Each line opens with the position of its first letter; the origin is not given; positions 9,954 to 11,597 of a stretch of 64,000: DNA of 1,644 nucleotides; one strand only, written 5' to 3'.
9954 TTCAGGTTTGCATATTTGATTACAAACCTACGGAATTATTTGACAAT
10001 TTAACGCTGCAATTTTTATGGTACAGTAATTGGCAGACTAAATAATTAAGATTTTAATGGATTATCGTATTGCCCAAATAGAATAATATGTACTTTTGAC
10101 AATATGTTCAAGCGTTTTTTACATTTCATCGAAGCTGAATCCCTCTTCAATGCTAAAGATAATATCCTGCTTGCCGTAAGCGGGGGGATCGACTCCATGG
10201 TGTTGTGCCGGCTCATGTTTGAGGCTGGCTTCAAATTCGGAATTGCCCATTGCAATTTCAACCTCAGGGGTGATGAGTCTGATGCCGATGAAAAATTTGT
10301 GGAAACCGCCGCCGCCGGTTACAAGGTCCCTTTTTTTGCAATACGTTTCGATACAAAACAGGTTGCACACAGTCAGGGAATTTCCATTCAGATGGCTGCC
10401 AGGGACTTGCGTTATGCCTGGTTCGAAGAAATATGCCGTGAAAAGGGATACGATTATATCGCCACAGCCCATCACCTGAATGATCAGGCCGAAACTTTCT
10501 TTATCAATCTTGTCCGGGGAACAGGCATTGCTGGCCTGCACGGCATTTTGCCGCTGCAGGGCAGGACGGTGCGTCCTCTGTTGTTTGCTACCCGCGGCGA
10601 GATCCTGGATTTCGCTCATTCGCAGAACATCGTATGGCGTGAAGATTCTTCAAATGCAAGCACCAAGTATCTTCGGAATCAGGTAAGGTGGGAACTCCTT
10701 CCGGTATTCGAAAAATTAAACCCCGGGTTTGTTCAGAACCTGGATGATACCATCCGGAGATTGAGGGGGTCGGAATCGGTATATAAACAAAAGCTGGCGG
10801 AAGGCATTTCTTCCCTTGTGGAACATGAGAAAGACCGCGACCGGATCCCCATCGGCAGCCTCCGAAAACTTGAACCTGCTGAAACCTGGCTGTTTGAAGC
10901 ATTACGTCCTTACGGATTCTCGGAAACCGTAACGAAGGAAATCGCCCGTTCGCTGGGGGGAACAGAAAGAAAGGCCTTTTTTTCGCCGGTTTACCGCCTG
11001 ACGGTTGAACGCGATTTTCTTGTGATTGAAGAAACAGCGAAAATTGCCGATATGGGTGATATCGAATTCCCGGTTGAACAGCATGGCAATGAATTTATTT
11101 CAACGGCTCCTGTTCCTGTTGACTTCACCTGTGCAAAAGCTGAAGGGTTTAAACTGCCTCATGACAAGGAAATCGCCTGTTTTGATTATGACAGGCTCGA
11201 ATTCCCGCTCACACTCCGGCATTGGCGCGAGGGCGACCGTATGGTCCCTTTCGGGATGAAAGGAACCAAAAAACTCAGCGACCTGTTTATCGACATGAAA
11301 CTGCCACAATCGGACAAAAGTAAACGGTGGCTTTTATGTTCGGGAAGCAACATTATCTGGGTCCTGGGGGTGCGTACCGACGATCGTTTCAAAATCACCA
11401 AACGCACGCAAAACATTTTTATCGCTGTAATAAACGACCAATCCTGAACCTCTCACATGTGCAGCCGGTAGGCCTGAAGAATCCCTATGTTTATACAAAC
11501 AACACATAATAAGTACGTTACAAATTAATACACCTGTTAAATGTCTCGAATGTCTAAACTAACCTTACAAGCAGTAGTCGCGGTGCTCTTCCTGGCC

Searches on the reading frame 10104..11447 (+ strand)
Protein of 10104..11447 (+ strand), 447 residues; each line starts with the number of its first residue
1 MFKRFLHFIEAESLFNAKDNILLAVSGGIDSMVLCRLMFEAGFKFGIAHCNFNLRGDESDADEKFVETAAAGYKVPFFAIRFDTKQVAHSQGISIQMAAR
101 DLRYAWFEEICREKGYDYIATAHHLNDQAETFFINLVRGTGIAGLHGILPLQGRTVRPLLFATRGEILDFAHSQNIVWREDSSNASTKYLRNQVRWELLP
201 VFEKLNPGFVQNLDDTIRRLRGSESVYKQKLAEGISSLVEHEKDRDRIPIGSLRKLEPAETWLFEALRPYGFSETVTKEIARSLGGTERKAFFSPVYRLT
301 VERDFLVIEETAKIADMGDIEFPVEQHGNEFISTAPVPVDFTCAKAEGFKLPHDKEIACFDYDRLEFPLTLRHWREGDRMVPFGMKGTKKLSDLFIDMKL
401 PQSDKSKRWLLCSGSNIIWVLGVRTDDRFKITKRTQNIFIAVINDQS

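Call 78: find_encoding_contigs(protein=window:10104-11447:+, flank=10000, max_places=1)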
Protein window:10104-11447:+ (447 aa): 8 contigs read that carry it; 1 place shown.
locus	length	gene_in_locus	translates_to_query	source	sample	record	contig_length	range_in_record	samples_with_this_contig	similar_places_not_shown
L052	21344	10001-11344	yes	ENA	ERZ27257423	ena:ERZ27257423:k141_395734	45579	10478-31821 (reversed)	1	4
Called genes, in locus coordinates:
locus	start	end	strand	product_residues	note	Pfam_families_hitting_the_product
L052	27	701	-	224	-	PF04298:Zn_peptidase_2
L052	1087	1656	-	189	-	PF00132:Hexapep, PF21711:DCTN5 (weak), PF25087:GMPPB_C (faint), PF14602:Hexapep_2 (faint), PF25084:LbH_EIF2B, PF00132:Hexapep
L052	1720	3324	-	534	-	PF00890:FAD_binding_2, PF01266:DAO, PF07992:Pyr_redox_2 (faint), PF02910:Succ_DH_flav_C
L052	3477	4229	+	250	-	PF01643:Acyl-ACP_TE, PF20791:Acyl-ACP_TE_C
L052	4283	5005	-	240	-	PF00588:SpoU_methylase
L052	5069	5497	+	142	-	-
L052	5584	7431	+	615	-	PF01558:POR, PF01855:POR_N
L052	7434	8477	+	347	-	PF02775:TPP_enzyme_C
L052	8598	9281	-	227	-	-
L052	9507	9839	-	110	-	PF02641:DUF190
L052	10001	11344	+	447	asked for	PF01171:ATP_bind_3, PF28558:TilS_SCL, PF11734:TilS_C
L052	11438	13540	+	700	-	PF11412:DsbD_N, PF02683:DsbD_TM, PF13098:Thioredoxin_2, PF13899:Thioredoxin_7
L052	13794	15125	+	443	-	PF20245:DUF6600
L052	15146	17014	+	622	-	PF01839:FG-GAP (faint), PF13517:FG-GAP_3, PF18962:Por_Secre_tail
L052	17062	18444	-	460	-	PF01546:Peptidase_M20, PF07687:M20_dimer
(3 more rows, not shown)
